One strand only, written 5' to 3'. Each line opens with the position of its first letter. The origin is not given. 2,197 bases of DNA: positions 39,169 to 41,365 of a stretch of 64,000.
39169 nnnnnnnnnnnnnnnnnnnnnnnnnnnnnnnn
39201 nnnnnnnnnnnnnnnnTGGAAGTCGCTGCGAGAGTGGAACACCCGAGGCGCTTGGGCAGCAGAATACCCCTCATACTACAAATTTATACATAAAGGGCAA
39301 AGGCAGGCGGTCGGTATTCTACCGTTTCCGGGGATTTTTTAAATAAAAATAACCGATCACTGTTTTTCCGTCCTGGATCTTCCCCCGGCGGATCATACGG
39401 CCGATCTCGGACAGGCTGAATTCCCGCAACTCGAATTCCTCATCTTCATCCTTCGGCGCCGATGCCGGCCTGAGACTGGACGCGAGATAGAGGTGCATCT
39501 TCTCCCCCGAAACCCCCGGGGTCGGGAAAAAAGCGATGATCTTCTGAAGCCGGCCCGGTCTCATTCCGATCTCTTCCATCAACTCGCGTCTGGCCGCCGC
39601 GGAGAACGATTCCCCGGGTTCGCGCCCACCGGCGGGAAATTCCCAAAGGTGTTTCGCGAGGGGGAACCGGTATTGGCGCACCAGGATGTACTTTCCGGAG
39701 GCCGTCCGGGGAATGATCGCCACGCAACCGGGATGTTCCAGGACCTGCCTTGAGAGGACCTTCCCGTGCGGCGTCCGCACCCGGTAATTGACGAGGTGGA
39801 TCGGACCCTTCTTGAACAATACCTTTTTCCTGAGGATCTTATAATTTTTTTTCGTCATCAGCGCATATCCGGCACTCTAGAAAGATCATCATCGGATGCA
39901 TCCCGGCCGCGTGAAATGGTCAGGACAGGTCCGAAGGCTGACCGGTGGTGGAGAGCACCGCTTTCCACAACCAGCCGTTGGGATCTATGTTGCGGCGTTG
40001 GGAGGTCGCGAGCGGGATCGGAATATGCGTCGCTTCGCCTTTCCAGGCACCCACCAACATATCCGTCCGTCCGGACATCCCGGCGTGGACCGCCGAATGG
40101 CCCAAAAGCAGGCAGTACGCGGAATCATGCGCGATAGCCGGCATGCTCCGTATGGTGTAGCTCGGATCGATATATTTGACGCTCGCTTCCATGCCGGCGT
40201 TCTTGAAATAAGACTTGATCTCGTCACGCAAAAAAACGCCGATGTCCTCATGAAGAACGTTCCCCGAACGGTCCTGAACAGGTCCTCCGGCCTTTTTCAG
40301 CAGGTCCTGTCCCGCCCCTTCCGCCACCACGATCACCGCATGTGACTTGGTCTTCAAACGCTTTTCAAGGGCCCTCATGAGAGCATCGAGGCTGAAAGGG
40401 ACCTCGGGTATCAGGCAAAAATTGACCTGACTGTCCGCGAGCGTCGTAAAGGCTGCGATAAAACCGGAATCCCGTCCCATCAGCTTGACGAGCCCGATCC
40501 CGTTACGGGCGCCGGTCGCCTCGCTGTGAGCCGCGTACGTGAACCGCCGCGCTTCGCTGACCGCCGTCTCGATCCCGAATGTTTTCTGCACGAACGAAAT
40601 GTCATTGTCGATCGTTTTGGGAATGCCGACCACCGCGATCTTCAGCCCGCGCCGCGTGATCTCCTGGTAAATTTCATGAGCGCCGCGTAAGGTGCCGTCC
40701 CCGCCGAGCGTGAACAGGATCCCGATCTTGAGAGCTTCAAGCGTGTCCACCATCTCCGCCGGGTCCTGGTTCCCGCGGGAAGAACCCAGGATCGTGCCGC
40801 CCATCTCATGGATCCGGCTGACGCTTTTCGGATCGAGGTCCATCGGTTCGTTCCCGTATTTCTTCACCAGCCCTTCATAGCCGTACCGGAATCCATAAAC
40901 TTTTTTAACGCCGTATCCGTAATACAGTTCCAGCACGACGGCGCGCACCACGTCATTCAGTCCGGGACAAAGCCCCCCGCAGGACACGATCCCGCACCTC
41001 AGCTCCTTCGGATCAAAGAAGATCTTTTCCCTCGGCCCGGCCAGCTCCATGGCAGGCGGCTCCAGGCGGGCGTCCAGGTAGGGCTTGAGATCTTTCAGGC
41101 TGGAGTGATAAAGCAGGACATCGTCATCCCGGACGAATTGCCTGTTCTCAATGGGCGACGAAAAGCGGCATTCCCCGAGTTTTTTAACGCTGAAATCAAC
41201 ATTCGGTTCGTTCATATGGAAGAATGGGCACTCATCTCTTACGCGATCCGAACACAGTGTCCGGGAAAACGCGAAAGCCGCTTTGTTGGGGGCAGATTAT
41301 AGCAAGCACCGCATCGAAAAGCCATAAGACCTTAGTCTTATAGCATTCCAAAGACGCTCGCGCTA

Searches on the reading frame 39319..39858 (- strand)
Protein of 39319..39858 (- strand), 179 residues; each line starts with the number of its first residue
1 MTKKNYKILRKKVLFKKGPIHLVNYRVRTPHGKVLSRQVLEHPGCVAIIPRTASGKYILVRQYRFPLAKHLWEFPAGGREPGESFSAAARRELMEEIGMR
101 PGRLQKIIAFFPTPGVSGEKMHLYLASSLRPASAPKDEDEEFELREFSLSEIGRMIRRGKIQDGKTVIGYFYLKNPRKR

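Call 49: search_protein_families(library=pfam, proteins=[window:39319-39858:-], max_evalue=0.0001)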
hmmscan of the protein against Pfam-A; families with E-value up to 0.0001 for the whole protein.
window:39319-39858:- (179 aa): 1 family
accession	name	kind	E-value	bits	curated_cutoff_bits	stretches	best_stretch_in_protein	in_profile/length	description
PF00293.34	NUDIX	-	4.9e-18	65.9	21.1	1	45-160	5-124/134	NUDIX domain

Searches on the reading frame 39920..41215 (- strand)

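Call 49: search_protein_families(library=pfam, proteins=[window:39920-41215:-], max_evalue=0.0001)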
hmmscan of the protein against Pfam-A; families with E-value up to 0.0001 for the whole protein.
window:39920-41215:- (431 aa): 1 family
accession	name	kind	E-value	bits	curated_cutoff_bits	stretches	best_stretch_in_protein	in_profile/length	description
PF00365.25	PFK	-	8.5e-62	209.5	30.9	1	73-378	1-276/277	Phosphofructokinase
